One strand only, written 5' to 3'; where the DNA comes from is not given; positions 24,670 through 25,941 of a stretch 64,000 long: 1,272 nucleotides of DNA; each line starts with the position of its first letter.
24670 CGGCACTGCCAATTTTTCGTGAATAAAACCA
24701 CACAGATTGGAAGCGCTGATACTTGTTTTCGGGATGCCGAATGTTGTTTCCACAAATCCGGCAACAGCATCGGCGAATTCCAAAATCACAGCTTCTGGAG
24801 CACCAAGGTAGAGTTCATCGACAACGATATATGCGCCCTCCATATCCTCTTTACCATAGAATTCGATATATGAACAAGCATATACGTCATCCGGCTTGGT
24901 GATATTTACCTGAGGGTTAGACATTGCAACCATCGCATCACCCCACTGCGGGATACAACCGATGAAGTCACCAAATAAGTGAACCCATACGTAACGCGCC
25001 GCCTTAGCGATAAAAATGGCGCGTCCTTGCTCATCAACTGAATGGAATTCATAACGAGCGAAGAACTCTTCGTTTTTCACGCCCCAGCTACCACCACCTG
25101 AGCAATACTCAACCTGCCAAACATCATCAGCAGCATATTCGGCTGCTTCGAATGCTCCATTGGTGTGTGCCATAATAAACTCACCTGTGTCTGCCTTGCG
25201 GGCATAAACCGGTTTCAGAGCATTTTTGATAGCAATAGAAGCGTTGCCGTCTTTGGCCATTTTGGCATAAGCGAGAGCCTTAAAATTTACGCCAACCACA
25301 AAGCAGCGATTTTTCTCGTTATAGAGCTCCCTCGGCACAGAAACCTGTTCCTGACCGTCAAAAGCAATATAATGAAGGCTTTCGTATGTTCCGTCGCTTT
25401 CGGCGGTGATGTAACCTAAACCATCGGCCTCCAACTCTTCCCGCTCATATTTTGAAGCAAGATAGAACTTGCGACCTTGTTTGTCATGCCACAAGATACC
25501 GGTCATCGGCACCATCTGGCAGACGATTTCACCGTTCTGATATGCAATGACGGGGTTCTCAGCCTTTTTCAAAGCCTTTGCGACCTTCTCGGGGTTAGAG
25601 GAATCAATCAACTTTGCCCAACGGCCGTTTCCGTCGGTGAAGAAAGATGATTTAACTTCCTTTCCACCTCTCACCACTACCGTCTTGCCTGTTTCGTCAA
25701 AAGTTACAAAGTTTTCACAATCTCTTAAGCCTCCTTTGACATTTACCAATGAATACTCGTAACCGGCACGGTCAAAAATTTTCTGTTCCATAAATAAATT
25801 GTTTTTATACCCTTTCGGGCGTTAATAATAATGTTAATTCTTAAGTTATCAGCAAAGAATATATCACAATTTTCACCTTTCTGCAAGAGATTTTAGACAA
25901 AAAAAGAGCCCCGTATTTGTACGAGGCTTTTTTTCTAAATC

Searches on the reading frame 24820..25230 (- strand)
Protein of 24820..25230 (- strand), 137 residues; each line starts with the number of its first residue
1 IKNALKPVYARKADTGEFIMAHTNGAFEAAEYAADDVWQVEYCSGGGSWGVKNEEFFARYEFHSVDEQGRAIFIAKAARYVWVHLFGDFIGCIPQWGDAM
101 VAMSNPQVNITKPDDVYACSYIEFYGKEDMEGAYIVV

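Call 38: search_solved_structures(query=A2, max_evalue=10, show_alignments=2)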
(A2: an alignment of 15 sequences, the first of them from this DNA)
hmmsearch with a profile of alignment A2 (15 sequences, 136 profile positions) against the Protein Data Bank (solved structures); distinct sequences matched with E-value up to 10: 0.

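Call 39: find_homologous_proteins(query=A2, max_evalue=0.001)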
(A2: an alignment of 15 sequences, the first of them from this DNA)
Query A2 (15 sequences) (137 aa, profile of the alignment): 14 proteins with E <= 0.001 among 468 candidates.
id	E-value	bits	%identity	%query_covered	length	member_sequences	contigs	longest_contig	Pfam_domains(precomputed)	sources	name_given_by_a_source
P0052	1.4e-34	137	35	64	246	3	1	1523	-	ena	-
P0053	2.2e-34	136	43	26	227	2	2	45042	-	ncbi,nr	ncbi:MAG: hypothetical protein IJ529_05970 [Alphaproteobacteria bacterium]|nr:hypothetical protein [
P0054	3.4e-34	136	30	41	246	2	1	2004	-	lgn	-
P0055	4.8e-34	135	33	65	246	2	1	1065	-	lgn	-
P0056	1.3e-33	134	32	41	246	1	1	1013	-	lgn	-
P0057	2.7e-33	133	36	41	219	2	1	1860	-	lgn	-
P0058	2.8e-29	120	25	81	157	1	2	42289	-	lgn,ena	-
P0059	7.0e-18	83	21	85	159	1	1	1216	-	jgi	-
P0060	1.6e-16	79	29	42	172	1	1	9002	-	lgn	-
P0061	1.4e-15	76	22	90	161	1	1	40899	-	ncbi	ncbi:MAG: hypothetical protein AB8H03_03515 [Saprospiraceae bacterium]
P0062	5.5e-15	74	36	31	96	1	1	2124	-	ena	-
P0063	7.8e-13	67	32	23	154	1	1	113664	-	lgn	-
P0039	5.5e-8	51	87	28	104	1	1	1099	-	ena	-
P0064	4.6e-4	38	26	14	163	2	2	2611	PF14083.12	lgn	-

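Call 42: find_encoding_contigs(protein=P0053, flank=7000, max_places=2)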
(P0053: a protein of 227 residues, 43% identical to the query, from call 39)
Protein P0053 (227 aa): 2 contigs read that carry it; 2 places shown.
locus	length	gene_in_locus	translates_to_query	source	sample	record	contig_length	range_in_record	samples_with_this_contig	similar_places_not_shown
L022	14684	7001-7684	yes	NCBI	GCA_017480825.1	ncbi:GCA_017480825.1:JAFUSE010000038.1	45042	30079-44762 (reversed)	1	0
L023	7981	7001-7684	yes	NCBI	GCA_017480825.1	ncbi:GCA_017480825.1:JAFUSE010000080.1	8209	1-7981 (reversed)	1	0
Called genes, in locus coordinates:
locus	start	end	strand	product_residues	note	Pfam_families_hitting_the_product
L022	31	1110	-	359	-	PF00365:PFK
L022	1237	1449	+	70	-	-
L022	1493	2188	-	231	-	PF00072:Response_reg, PF00486:Trans_reg_C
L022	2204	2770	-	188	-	PF01066:CDP-OH_P_transf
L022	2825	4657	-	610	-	PF01541:GIY-YIG (weak), PF27096:UvrC_M, PF02151:UVR, PF22920:UvrC_RNaseH, PF08459:UvrC_RNaseH_dom, PF00633:HHH (faint), PF12826:HHH_2 (weak), PF14520:HHH_5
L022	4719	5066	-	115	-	-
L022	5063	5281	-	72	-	-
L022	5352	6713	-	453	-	PF02878:PGM_PMM_I, PF02879:PGM_PMM_II, PF02880:PGM_PMM_III, PF00408:PGM_PMM_IV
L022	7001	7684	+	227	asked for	-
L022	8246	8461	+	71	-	-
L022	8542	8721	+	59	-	-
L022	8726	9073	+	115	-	-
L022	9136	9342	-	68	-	PF01165:Ribosomal_S21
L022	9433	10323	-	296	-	-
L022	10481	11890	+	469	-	PF04055:Radical_SAM, PF06968:BATS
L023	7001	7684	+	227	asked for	-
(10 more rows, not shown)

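Call 43: find_encoding_contigs(protein=P0058, flank=7000, max_places=2)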
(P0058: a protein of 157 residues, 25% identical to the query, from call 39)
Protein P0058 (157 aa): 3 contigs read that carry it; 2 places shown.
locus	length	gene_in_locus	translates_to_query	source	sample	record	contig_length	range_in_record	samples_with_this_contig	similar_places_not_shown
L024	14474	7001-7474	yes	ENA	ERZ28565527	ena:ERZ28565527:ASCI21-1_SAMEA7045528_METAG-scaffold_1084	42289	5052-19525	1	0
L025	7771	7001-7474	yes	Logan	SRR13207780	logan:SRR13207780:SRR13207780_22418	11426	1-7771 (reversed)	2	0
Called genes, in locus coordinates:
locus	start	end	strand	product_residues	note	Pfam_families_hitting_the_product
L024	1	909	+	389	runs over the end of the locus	PF10150:RNase_E_G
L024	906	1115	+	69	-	PF03884:YacG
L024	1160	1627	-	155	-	PF13606:Ank_3 (faint), PF00023:Ank (faint), PF12796:Ank_2, PF13637:Ank_4 (weak), PF12796:Ank_2, PF13857:Ank_5 (weak)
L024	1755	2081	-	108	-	-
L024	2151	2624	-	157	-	PF00023:Ank (faint), PF12796:Ank_2, PF13606:Ank_3 (faint)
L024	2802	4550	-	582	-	PF03717:PBP_dimer, PF00905:Transpeptidase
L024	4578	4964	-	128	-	-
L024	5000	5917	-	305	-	PF01795:Methyltransf_5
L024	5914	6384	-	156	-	PF02381:MraZ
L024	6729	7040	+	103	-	-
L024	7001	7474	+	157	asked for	-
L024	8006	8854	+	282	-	PF03331:LpxC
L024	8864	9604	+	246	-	PF13512:TPR_18, PF13525:YfiO, PF13174:TPR_6 (faint), PF13432:TPR_16 (faint)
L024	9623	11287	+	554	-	PF02463:SMC_N, PF13175:AAA_15 (faint), PF13476:AAA_23, PF13304:AAA_21 (faint)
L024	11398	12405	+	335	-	PF01118:Semialdhyde_dh, PF02774:Semialdhyde_dhC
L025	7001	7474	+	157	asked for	-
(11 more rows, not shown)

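Call 67: predict_structure(alignment_id=A2)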
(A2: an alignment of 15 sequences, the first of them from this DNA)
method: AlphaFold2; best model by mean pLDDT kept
length: 137 residues; sequences in the alignment: 15
mean_pLDDT: 81.9   pTM: 0.65
mean pLDDT of the five models: 81.9, 79.9, 75.4, 72.3, 68.0
residues with pLDDT >= 90: 42; 70-90: 73; 50-70: 19; < 50: 3
segments of 3 or more residues with pLDDT < 50: 98-100
pLDDT, mean of each block of 10 residues (from residue 1): 82 93 74 92 85 91 94 85 79 55 75 82 81 79
secondary structure, 60 per line:
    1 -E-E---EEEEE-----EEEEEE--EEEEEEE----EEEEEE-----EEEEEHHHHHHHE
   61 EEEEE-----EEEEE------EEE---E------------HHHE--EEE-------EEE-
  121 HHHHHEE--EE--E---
elements in order: E8-12 E18-23 E26-32 E37-42 E48-52 H53-59 E60-65 E71-75 E82-84 E107-109 E117-119 H121-125

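Call 70: fold_search(model_id=the predicted structure, library=pdb)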
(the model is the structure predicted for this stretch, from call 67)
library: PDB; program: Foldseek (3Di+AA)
matches with E <= 10: 694; with E <= 0.001: 0
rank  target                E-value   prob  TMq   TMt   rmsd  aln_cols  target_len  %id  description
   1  8ecq_H                4.4e-01  0.08  0.15  0.10  13.8       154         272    9  Bovine Fab 2G3 (released 2023-09-20)
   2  8vbk_H                4.7e-01  0.09  0.16  0.10  15.4       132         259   11  Structure of bovine anti-HIV Fab ElsE5 (released 2024-09-04)
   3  9c6y_C                4.9e-01  0.10  0.18  0.13  10.4        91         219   12  Crystal structure of SARS-CoV-2 XBB.1.5 RBD bound to COV2-3906 Fab (released 2025-10-08)
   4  4wsi_B                5.8e-01  0.09  0.21  0.12  10.8       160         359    8  Crystal Structure of PALS1/Crb complex (released 2014-11-26)
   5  7x2g_H                6.1e-01  0.14  0.17  0.18  11.7        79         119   11  Cryo-EM structure of Coxsackievirus B1 empty particle in complex with nAb nAb 2E6 (CVB1-E:2E6) (released 2022-09-28)
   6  9oi3_H                6.8e-01  0.14  0.19  0.20  10.8        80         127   11  Structure of human Fab 604 in complex with influenza H1N1 A/Solomon Island/3/2006 hemagglutinin (released 2026-02-04)
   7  9msy_G                6.8e-01  0.06  0.16  0.15  16.1       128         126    7  G002-480-0546 Fab in complex with V703-0537_T278M_L14 SOSIP and BG18 Fab (released 2025-05-28)
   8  7zlk_H                7.5e-01  0.08  0.16  0.19  16.5       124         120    9  AMC009 SOSIPv5.2 in complex with Fabs ACS114 and ACS122 (released 2022-09-21)
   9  8ved_G                8.4e-01  0.12  0.17  0.18  12.1        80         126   12  Cryo-EM structure of antibody T5-1E11 in complex with stabilized H1N1 Influenza Hemagglutinin Trimer (A/Kiev/1/57) (released 2025-03-19)
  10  8xa4_C                8.4e-01  0.10  0.18  0.19  10.5        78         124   10  A35 of MPXV in complex with mAb981 (released 2025-06-04)
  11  6uig_B                8.4e-01  0.09  0.19  0.13  16.9       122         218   12  Crystal structure of human monoclonal antibody H7.200 in complex with H7N9 hemagglutinin HA1 (released 2020-10-07)
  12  8p2t_H                8.4e-01  0.08  0.20  0.12  17.5       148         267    6  Bovine naive ultralong antibody AbD08* collected at 100K (released 2024-07-10)
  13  8tfp_B                8.4e-01  0.07  0.17  0.13  16.1       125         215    9  Fab from C10-S66K antibody in complex with carfentanil (released 2023-08-16)
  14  5ijv_H                8.4e-01  0.06  0.16  0.11  14.5       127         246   11  Crystal structure of bovine Fab E03 (released 2016-10-05)
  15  8ecv_B                8.9e-01  0.06  0.16  0.11  14.1       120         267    7  Bovine Fab 2F12 (released 2023-09-20)
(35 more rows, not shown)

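Call 72: search_dna_similar(query=P0059, collection=phages, mode=protein, max_evalue=0.001, max_rows=25)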
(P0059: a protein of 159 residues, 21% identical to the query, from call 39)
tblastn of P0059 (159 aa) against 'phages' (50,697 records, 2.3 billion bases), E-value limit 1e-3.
Records with a match: 9; places in all: 9; records where one place covers at least 80% of the query: 9.
Best place of each record, by identity: <60% 9.
By first word of the organism name: Vibrio 5; Xanthomonas 2; uncultured 1; Yersinia 1.
By host as written in the record: - 3; Xanthomonas oryzae pv. oryzae 1; Xanthomonas citri 1; Vibrio alginolyticus AF-1 1; Vibrio parahaemolyticus LCU-VP51 1; Vibrio parahaemolyticus 1; Yersinia enterocolitica serotype O:9 1.
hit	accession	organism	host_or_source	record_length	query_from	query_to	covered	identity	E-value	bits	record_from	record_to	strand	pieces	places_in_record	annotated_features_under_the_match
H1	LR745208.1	uncultured phage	metagenomic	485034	5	157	96%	45.7%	5e-32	125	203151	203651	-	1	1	record has no annotation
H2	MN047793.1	Xanthomonas phage Xoo-sp13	Xanthomonas oryzae pv. oryzae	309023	1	157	99%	34.5%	2e-16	81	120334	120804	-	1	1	hypothetical protein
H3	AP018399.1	Xanthomonas phage XacN1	Xanthomonas citri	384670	23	157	85%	38.7%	8e-15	76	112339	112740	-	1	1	hypothetical protein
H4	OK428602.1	Vibrio phage BX-1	Vibrio alginolyticus AF-1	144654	25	157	84%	38.1%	5e-10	62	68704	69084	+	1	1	hypothetical protein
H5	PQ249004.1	Vibrio phage vB_VpaS_SD25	Vibrio parahaemolyticus LCU-VP51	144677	25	157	84%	38.1%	5e-10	62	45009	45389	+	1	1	hypothetical protein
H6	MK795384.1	Vibrio phage VAP7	sewage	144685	25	157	84%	38.1%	5e-10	62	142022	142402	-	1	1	hypothetical protein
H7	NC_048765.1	Vibrio phage VAP7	sewage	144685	25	157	84%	38.1%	5e-10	62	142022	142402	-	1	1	hypothetical protein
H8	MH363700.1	Vibrio phage VP-1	Vibrio parahaemolyticus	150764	25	157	84%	38.1%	5e-10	62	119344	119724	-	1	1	hypothetical protein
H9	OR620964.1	Yersinia phage fHe-Yen9-02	Yersinia enterocolitica serotype O:9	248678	25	157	84%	37.7%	2e-13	72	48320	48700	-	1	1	hypothetical protein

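Call 73: get_annotated_region(hit=H9, flank=5000)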
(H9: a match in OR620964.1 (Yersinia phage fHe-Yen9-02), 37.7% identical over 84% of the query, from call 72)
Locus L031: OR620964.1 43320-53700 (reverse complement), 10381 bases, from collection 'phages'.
description: Yersinia phage fHe-Yen9-02, complete genome.
organism: Yersinia phage fHe-Yen9-02 (NCBI taxid 3080770)
taxonomy: Viruses; Duplodnaviria; Heunggongvirae; Uroviricota; Caudoviricetes
host: Yersinia enterocolitica serotype O:9; source: sewage; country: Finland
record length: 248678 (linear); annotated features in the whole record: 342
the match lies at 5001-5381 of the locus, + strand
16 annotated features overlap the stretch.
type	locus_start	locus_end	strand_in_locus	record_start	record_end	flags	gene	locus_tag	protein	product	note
CDS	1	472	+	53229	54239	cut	-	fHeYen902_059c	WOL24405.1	hypothetical protein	-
CDS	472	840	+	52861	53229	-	-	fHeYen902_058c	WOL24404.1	hypothetical protein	-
CDS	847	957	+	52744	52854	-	-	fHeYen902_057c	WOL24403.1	hypothetical protein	-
CDS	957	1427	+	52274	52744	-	-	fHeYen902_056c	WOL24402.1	hypothetical protein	-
CDS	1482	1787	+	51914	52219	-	-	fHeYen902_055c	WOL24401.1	hypothetical protein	-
CDS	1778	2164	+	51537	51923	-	-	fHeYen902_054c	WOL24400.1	hypothetical protein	-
CDS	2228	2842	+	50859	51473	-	-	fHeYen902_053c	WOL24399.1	DNA polymerase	RNA and nucleotide metabolism|DNA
CDS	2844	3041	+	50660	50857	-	-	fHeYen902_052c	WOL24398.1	hypothetical protein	-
CDS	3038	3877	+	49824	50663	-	-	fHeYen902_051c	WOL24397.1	hypothetical protein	-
CDS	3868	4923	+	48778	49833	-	-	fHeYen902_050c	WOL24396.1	DHH phosphoesterase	other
CDS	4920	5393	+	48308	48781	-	-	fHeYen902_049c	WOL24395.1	hypothetical protein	-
CDS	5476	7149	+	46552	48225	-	-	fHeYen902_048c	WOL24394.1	tail sheath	tail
CDS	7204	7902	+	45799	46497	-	-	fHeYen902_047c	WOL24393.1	hypothetical protein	-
CDS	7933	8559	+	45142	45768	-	-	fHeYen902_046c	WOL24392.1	hypothetical protein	-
CDS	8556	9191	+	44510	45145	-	-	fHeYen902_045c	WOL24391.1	hypothetical protein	-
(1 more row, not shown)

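Call 74: get_annotated_region(hit=H4, flank=5000)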
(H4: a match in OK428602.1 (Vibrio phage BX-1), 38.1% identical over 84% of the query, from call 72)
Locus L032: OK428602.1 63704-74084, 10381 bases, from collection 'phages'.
description: Vibrio phage BX-1, complete genome.
organism: Vibrio phage BX-1 (NCBI taxid 2894594)
taxonomy: Viruses; Duplodnaviria; Heunggongvirae; Uroviricota; Caudoviricetes; Ackermannviridae; Vapseptimavirus; Vapseptimavirus VAP7
host: Vibrio alginolyticus AF-1; source: -; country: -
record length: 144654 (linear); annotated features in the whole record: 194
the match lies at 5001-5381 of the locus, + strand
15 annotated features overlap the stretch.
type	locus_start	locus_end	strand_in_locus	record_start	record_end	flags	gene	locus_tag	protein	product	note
CDS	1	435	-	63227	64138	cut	-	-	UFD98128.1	hypothetical protein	-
CDS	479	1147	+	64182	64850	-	-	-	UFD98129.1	DNA end protector protein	Gp2 DNA end protector protein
CDS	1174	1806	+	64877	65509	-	-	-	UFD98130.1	hypothetical protein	-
CDS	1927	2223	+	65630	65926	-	-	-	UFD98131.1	hypothetical protein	-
CDS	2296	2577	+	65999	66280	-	-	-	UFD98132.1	hypothetical protein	-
CDS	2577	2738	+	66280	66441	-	-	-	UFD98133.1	hypothetical protein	-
CDS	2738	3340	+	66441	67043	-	-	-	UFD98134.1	hypothetical protein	-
CDS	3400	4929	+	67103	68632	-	-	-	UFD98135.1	hypothetical protein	-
CDS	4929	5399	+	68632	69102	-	-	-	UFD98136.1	hypothetical protein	-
CDS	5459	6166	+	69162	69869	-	-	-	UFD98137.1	hypothetical protein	-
CDS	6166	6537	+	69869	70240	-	-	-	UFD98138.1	hypothetical protein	-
CDS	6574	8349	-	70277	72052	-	-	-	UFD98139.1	hypothetical protein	-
CDS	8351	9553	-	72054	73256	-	-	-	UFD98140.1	hypothetical protein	-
CDS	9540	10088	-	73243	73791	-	-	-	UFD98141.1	hypothetical protein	-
CDS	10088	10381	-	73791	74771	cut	-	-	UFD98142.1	hypothetical protein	-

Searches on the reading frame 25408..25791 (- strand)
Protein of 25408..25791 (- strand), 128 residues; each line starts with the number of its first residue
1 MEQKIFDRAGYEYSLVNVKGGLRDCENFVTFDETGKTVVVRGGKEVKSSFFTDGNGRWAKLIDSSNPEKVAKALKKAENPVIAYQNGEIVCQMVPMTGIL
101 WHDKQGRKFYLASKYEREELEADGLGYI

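Call 60: search_solved_structures(query=A3, max_evalue=10)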
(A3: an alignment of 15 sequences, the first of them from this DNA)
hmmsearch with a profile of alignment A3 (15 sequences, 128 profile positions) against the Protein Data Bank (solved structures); distinct sequences matched with E-value up to 10: 2.
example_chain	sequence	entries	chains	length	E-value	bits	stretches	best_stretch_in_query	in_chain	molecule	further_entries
2d2r_A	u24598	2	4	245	0.2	14.9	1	50-113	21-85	Undecaprenyl Pyrophosphate Synthase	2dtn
4fiw_A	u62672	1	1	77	1.7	11.9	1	3-44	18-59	Putative glutaredoxin NrdH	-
